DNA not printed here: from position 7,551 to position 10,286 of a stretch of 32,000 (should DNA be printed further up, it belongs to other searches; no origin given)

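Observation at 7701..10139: Single 812-aa ORF fusing a GlmU-like nucleotidyltransferase and beta-helix to a DUF89 damage-control phosphatase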

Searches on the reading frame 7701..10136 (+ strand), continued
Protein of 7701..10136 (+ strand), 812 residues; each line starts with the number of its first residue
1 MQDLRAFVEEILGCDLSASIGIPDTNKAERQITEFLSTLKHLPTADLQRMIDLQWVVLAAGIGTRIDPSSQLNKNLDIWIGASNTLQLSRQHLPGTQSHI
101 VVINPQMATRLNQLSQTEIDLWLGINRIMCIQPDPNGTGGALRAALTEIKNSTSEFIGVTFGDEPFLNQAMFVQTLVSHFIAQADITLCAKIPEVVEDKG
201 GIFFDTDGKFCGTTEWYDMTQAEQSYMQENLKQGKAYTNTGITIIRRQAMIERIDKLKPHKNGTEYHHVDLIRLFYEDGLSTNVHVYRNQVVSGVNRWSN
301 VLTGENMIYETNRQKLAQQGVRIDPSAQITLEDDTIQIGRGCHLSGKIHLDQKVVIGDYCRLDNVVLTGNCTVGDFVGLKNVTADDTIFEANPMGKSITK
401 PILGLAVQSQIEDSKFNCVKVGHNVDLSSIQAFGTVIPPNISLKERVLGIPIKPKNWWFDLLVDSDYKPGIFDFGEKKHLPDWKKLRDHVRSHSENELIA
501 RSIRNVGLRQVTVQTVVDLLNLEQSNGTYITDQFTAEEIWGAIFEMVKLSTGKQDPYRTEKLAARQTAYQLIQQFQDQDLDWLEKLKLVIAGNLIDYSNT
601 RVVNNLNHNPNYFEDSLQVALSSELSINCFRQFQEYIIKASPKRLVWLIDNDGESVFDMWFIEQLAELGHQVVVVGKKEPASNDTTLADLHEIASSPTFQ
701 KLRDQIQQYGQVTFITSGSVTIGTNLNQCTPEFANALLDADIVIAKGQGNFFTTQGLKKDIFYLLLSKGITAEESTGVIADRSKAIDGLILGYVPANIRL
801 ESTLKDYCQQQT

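Call 70: find_encoding_contigs(protein=P0477, flank=9000, max_places=2)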
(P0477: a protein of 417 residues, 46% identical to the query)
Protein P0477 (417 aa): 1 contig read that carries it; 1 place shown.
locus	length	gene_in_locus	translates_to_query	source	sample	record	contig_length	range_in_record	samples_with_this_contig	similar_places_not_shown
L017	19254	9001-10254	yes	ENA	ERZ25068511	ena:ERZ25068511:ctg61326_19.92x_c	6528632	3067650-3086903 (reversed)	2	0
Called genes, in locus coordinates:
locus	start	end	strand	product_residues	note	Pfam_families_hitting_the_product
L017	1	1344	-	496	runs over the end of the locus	PF00474:SSF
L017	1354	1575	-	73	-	PF11755:DUF3311 (weak)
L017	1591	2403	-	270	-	PF01636:APH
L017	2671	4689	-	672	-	PF06808:DctM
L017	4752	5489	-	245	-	PF06439:3keto-disac_hyd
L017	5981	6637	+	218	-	PF13174:TPR_6 (faint), PF13646:HEAT_2, PF13646:HEAT_2, PF00515:TPR_1 (weak), PF13424:TPR_12, PF13432:TPR_16 (weak), PF00515:TPR_1, PF07719:TPR_2 (weak), +9 more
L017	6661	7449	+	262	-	-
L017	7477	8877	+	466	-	PF02878:PGM_PMM_I, PF02879:PGM_PMM_II, PF02880:PGM_PMM_III, PF00408:PGM_PMM_IV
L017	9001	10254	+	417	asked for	PF01933:CofD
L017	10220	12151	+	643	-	PF13522:GATase_6, PF13537:GATase_7, PF01380:SIS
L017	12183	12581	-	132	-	PF01050:MannoseP_isomer (weak), PF00190:Cupin_1, PF02311:AraC_binding (weak), PF07883:Cupin_2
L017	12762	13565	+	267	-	PF05721:PhyH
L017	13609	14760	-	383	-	PF01385:OrfB_IS605, PF07282:Cas12f1-like_TNB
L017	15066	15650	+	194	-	-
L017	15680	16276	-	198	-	-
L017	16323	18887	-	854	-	PF00246:Peptidase_M14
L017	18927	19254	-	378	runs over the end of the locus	PF01408:GFO_IDH_MocA, PF02894:GFO_IDH_MocA_C, PF22725:GFO_IDH_MocA_C3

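Call 72: search_protein_families(library=ncbifam, proteins=[L017:10220-12148:+, L017:7477-8874:+, L017:9001-10251:+, L017:6661-7446:+], max_evalue=0.00001)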
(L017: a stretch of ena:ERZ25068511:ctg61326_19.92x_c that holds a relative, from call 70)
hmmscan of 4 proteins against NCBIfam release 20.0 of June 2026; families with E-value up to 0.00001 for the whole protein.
L017:10220-12148:+ (643 aa): 20 families
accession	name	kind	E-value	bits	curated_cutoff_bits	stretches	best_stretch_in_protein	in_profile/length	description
NF001484.0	PRK00331.1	subfamily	2.2e-250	832.2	381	1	37-643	1-601/601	isomerizing glutamine--fructose-6-phosphate transaminase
TIGR01135.1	glmS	equivalog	6.1e-244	811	418.05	1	38-643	1-607/607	glutamine--fructose-6-phosphate transaminase (isomerizing)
NF046059.1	NagB_SO3506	equivalog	1.6e-36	126.3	430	1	331-638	41-325/330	glucosamine-6-phosphate deaminase NagB-II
TIGR01134.1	purF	equivalog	6e-32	111.6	350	1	38-263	1-230/432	amidophosphoribosyltransferase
NF041128.1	glucosaP_deam_GlmD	equivalog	1.3e-23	83.8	580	1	363-640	65-321/323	glucosamine-6-phosphate deaminase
NF008481.0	PRK11382.1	equivalog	2e-11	43.7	430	1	327-634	43-332/340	fructoselysine 6-phosphate deglycase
TIGR01536.1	asn_synth_AEB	equivalog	4.5e-11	42.4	267.1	1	38-270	1-201/517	asparagine synthase (glutamine-hydrolyzing)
NF041755.1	RuMP_HxlAB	equivalog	2.5e-10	39.9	500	1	323-428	241-341/391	bifunctional 3-hexulose-6-phosphate synthase/6-phospho-3-hexuloisomerase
TIGR03104.1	trio_amidotrans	equivalog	5.6e-10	38.1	570.1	1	100-233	40-166/589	N-acetylglutaminylglutamine amidotransferase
TIGR03127.2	RuMP_HxlB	equivalog_domain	1.9e-09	37.6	160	1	327-429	29-126/178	6-phospho-3-hexuloisomerase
NF003915.0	PRK05441.1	subfamily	4.5e-09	35.7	168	1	376-451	132-209/300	N-acetylmuramic acid 6-phosphate etherase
NF006949.0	PRK09431.1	equivalog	2.3e-08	33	499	1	118-239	57-172/554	asparagine synthase B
TIGR00274.1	TIGR00274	equivalog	2.7e-08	33.2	302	1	376-451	127-204/291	N-acetylmuramic acid 6-phosphate etherase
NF008458.0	PRK11337.1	equivalog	9e-08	31.4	378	1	372-428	185-241/293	MurR/RpiR family transcriptional regulator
TIGR02815.1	agaS_fam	subfamily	1.4e-07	30.9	529.2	1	288-634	5-355/372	putative sugar isomerase, AgaS family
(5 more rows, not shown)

L017:7477-8874:+ (466 aa): 7 families
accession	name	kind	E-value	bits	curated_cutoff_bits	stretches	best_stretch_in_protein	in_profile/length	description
TIGR03990.1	Arch_GlmM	equivalog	4.6e-150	500.4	439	1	14-455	3-442/444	phosphoglucosamine mutase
TIGR01455.1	glmM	equivalog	1.6e-74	251.2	447.55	1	18-453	4-436/442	phosphoglucosamine mutase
NF007088.0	PRK09542.1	equivalog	1.6e-61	208.7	618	1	13-456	10-452/456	phosphomannomutase/phosphoglucomutase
NF046027.1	PhglucPhmanMutPgmG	equivalog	2.1e-51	175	600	1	20-449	15-442/460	phosphoglucomutase/phosphomannomutase PgmG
NF011943.0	PRK15414.1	subfamily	4.4e-44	151.3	801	1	19-443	11-439/456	phosphomannomutase CpsG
TIGR01132.1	pgm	equivalog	1.1e-14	53.8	778.05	1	235-364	289-425/546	phosphoglucomutase (alpha-D-glucose-1,6-bisphosphate-dependent)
NF005737.0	PRK07564.1-1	equivalog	8.6e-14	51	378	1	18-371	19-400/543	alpha-D-glucose phosphate-specific phosphoglucomutase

L017:9001-10251:+ (417 aa): 3 families
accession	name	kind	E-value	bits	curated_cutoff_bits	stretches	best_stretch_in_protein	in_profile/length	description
TIGR01826.1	CofD_related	subfamily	8.2e-94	314.5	196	1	8-305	2-273/310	uridine diphosphate-N-acetylglucosamine-binding protein YvcK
TIGR04357.1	CofD_rel_GAK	hypoth_equivalog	3e-31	109.1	340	1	90-267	125-300/368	GAK system CofD-like protein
TIGR01819.1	F420_cofD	equivalog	3.6e-06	26.2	257.45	0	193-235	177-219/301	2-phospho-L-lactate transferase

L017:6661-7446:+ (262 aa): 0 families
